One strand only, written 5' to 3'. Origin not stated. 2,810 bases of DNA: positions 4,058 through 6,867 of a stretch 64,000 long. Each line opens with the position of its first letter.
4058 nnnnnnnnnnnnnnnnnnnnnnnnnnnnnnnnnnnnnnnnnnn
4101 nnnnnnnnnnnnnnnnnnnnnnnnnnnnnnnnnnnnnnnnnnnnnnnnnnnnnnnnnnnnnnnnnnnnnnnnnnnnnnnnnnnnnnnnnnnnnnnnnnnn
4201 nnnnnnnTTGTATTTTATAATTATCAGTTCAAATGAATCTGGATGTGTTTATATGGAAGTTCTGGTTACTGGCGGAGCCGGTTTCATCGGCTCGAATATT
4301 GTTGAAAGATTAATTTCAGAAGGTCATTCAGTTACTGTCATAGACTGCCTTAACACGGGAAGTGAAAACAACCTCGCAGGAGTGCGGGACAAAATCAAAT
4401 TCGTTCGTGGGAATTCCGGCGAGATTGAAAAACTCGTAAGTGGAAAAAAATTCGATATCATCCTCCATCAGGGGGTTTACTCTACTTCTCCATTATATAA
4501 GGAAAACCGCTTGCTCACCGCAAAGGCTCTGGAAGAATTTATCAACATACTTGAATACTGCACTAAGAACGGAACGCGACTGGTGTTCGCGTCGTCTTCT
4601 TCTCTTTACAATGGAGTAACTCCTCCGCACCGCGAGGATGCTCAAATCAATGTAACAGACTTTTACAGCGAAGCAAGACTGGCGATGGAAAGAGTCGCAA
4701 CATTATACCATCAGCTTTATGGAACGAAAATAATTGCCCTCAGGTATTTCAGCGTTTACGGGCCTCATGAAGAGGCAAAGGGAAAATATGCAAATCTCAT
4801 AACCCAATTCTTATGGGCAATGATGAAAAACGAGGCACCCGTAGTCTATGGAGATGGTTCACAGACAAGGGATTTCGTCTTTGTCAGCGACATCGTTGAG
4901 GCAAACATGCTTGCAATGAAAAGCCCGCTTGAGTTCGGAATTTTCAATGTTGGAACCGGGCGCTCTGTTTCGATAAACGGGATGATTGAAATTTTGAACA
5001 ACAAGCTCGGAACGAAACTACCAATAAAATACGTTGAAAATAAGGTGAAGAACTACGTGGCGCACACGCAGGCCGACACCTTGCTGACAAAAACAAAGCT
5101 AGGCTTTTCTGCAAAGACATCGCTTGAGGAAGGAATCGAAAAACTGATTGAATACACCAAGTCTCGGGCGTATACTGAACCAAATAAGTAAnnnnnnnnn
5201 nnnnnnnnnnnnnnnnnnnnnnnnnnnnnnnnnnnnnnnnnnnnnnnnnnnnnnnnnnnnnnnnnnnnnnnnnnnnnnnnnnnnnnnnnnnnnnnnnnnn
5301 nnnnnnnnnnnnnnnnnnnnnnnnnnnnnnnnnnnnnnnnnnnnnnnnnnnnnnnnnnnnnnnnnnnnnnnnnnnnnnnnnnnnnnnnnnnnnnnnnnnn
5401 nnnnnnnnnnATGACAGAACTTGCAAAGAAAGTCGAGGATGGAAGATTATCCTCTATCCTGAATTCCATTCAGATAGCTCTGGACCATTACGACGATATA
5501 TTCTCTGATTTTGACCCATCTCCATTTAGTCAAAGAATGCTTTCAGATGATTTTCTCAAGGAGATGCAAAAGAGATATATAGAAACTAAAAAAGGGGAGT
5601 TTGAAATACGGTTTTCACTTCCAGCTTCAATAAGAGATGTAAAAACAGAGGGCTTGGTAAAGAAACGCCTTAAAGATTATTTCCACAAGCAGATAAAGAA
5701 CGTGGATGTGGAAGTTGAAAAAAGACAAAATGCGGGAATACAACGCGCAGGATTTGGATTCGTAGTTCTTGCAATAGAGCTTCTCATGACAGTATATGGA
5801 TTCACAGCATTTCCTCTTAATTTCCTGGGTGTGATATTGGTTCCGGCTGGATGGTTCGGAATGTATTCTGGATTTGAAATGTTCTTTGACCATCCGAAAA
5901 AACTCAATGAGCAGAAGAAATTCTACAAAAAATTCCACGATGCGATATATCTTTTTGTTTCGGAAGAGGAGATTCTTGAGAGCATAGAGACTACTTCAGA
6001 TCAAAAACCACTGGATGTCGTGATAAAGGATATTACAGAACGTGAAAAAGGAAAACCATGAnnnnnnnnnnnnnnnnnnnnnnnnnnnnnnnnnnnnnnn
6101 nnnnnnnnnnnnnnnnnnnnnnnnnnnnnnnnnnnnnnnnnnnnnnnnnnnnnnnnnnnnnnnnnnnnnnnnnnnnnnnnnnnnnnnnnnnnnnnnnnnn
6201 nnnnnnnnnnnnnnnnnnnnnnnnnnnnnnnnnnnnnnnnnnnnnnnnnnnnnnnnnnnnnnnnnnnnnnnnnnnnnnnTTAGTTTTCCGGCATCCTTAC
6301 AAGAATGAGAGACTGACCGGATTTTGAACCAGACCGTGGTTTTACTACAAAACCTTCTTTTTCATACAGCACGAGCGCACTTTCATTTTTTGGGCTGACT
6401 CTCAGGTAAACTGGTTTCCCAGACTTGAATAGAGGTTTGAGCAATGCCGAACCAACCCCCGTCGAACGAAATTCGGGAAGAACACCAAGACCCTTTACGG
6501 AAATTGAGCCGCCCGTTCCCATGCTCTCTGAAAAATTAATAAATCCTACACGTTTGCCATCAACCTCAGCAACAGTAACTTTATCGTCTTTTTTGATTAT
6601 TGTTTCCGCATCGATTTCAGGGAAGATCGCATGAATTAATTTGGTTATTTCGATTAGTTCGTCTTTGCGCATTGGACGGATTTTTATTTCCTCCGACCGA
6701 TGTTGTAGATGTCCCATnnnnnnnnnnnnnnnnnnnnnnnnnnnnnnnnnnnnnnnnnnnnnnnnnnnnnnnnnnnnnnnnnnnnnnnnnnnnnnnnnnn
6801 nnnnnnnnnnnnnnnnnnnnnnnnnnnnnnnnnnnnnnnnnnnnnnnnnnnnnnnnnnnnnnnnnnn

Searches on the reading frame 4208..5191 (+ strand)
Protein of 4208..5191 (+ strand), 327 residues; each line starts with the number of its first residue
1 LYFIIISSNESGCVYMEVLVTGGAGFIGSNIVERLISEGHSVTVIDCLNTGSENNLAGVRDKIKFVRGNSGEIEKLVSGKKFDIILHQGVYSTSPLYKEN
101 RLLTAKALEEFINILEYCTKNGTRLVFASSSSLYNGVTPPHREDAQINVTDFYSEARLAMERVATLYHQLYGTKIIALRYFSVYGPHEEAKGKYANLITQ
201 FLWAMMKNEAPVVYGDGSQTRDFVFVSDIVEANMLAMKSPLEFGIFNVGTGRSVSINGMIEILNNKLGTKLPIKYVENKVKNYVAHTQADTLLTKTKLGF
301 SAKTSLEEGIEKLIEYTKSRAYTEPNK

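Call 5: search_protein_families(library=pfam, proteins=[window:4208-5191:+], max_evalue=0.01)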
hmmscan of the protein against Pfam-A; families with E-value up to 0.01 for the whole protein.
window:4208-5191:+ (327 aa): 7 families
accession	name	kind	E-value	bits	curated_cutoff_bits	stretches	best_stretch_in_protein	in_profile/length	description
PF01370.27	Epimerase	-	1.5e-47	162.5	20.9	1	18-249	1-240/240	NAD dependent epimerase/dehydratase family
PF16363.11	GDP_Man_Dehyd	-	1.5e-34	120.4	27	1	19-312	1-331/332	GDP-mannose 4,6 dehydratase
PF01073.25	3Beta_HSD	-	4.9e-11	42.6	22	1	19-238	1-230/280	3-beta hydroxysteroid dehydrogenase/isomerase family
PF04321.23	RmlD_sub_bind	-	1.5e-08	34.5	27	1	16-189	1-157/287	RmlD substrate binding domain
PF07993.18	NAD_binding_4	-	0.0011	18.7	20.1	0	20-48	1-29/258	Male sterility protein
PF13460.12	NAD_binding_10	-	0.0018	18.6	27.2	1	22-162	1-129/184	NAD(P)H-binding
PF00106.31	adh_short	-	0.0028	17.6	26.6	1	18-61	3-46/195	short chain dehydrogenase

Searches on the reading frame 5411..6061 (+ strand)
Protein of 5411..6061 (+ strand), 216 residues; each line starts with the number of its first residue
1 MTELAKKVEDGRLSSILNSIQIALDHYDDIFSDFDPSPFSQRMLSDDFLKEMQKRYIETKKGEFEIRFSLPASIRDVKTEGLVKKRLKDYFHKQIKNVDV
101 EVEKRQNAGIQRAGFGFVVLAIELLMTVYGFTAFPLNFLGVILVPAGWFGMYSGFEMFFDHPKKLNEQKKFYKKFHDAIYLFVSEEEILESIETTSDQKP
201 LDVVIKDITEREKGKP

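Call 5: search_protein_families(library=pfam, proteins=[window:5411-6061:+], max_evalue=0.01)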
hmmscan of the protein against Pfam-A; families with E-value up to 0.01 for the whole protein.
window:5411-6061:+ (216 aa): 0 families

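Call 65: find_homologous_proteins(query=A7, max_evalue=0.001)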
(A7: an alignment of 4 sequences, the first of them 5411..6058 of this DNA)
Query A7 (4 sequences) (216 aa, profile of the alignment): 3307 proteins with E <= 0.001 among 8000 candidates; the best 120 are listed.
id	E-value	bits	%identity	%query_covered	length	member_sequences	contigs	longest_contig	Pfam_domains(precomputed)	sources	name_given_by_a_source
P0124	2.2e-117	408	100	100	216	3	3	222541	-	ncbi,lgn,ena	ncbi:MAG: hypothetical protein AABW86_01665 [Candidatus Micrarchaeota archaeon]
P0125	1.0e-115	403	86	100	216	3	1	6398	-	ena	-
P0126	1.5e-106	373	60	95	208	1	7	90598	-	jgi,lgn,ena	jgi:hypothetical protein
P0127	8.9e-106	370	49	91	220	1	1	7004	-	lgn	-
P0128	6.9e-105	367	62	95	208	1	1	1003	-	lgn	-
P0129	4.8e-104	365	58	95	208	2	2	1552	-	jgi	-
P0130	2.5e-102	359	61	94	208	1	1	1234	-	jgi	-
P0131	2.2e-98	346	48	88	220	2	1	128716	-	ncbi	-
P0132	6.1e-96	338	61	97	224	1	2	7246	-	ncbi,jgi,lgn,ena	ncbi:MAG: hypothetical protein WCT31_02840 [Candidatus Micrarchaeia archaeon]|jgi:hypothetical prote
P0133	5.8e-94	332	64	93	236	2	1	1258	-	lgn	-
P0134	8.3e-94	331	62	94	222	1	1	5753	-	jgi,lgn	-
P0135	4.8e-93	329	61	95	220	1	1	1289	-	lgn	-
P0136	4.8e-89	316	48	88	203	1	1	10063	-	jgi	-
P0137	1.8e-86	307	49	87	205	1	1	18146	-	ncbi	ncbi:MAG: hypothetical protein V1492_03405 [Candidatus Micrarchaeota archaeon]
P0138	4.6e-86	306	46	95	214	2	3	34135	-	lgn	-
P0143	5.8e-80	286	49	89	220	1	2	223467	-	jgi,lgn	-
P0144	6.8e-80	286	53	88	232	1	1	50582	-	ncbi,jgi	-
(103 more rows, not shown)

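Call 66: search_protein_families(library=ncbifam, proteins=[window:5411-6058:+], max_evalue=0.1)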
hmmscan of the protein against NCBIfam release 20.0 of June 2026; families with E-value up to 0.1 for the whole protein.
window:5411-6058:+ (216 aa): 1 family
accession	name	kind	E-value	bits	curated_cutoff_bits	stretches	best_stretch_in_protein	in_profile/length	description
NF033832.1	sce7726_fam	subfamily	0.014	15.3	70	1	159-196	57-94/184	sce7726 family protein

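Call 68: find_encoding_contigs(protein=P0132, flank=6000, max_places=1)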
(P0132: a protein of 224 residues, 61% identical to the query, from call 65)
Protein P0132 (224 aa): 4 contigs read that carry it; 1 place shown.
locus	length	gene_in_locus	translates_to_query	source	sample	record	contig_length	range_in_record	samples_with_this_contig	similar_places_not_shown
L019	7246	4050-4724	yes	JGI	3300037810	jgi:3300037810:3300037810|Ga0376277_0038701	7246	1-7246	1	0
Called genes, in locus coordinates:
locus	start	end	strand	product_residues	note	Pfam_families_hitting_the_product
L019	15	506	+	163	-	PF03989:DNA_gyraseA_C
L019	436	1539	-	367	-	-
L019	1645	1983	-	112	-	-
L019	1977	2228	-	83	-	-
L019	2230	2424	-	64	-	-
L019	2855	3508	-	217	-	PF00121:TIM, PF00290:Trp_syntA (weak), PF05690:ThiG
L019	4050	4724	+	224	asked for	-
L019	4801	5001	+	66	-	-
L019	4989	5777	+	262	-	PF11345:DUF3147 (weak)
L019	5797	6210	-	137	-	-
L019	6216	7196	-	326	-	-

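Call 69: find_encoding_contigs(protein=P0144, flank=6000, max_places=1)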
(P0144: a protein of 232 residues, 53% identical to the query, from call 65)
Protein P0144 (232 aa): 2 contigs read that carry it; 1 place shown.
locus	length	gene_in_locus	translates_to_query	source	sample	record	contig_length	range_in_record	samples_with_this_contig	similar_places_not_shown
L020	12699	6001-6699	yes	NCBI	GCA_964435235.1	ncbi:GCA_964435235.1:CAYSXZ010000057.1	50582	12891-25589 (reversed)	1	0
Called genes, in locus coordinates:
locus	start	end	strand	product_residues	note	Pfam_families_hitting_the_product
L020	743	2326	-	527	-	-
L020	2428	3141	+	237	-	PF00590:TP_methylase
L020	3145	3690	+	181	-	-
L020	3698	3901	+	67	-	-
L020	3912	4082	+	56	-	-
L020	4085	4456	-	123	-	PF01592:NifU_N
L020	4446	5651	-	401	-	PF00266:Aminotran_5, PF01212:Beta_elim_lyase, PF00155:Aminotran_1_2 (weak), PF01041:DegT_DnrJ_EryC1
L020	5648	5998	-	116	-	PF03551:PadR, PF22194:WHD_F93 (weak)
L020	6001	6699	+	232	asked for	-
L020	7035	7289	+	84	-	PF04014:MazE_antitoxin (weak)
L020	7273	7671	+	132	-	PF01850:PIN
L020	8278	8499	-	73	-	-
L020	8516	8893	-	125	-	-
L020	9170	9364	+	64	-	-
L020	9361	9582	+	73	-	-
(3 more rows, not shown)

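Call 70: find_encoding_contigs(protein=P0143, flank=6000, max_places=1)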
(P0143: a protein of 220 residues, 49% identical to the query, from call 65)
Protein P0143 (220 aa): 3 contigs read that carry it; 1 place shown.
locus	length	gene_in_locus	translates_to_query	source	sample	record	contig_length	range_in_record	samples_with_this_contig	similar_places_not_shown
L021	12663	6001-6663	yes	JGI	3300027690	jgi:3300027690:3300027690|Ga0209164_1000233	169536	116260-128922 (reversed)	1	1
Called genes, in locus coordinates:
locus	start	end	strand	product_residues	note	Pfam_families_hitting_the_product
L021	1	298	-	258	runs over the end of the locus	PF02673:BacA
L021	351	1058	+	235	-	PF00590:TP_methylase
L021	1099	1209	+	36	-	-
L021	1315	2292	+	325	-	-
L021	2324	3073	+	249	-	PF01209:Ubie_methyltran (weak), PF05175:MTS (weak), PF03848:TehB, PF13489:Methyltransf_23, PF13649:Methyltransf_25, PF13847:Methyltransf_31, PF08241:Methyltransf_11, PF08242:Methyltransf_12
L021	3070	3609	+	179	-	-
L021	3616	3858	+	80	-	-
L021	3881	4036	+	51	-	-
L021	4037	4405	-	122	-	PF01592:NifU_N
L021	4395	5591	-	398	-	PF00266:Aminotran_5, PF01212:Beta_elim_lyase, PF00155:Aminotran_1_2 (weak), PF01041:DegT_DnrJ_EryC1 (weak)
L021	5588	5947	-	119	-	PF13601:HTH_34 (weak), PF03551:PadR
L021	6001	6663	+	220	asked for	-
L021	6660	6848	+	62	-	-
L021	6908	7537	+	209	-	-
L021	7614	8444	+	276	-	PF00149:Metallophos, PF12850:Metallophos_2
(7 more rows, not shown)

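Call 75: search_protein_families(library=padloc, proteins=[window:5411-6058:+], max_evalue=0.01)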
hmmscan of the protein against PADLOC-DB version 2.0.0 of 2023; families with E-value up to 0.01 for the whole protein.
window:5411-6058:+ (216 aa): 0 families

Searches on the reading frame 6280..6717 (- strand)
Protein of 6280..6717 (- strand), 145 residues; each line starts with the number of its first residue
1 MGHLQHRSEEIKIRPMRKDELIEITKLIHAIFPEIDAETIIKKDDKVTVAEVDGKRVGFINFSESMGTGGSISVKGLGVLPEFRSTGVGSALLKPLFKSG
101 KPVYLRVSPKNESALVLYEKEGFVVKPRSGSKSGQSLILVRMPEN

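Call 5: search_protein_families(library=pfam, proteins=[window:6280-6717:-], max_evalue=0.01)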
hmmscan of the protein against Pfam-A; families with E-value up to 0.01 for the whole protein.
window:6280-6717:- (145 aa): 4 families
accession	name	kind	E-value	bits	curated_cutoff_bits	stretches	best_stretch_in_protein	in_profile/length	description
PF13508.13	Acetyltransf_7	-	9.3e-12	45.6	27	1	44-124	2-83/84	Acetyltransferase (GNAT) domain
PF00583.31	Acetyltransf_1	-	1e-10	42.3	20.7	1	38-123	26-116/116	Acetyltransferase (GNAT) family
PF13673.13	Acetyltransf_10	-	1e-06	29.2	23.6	1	38-136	24-120/128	Acetyltransferase (GNAT) domain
PF08445.16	FR47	-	0.0016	18.8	22.1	1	76-124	26-78/86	FR47-like protein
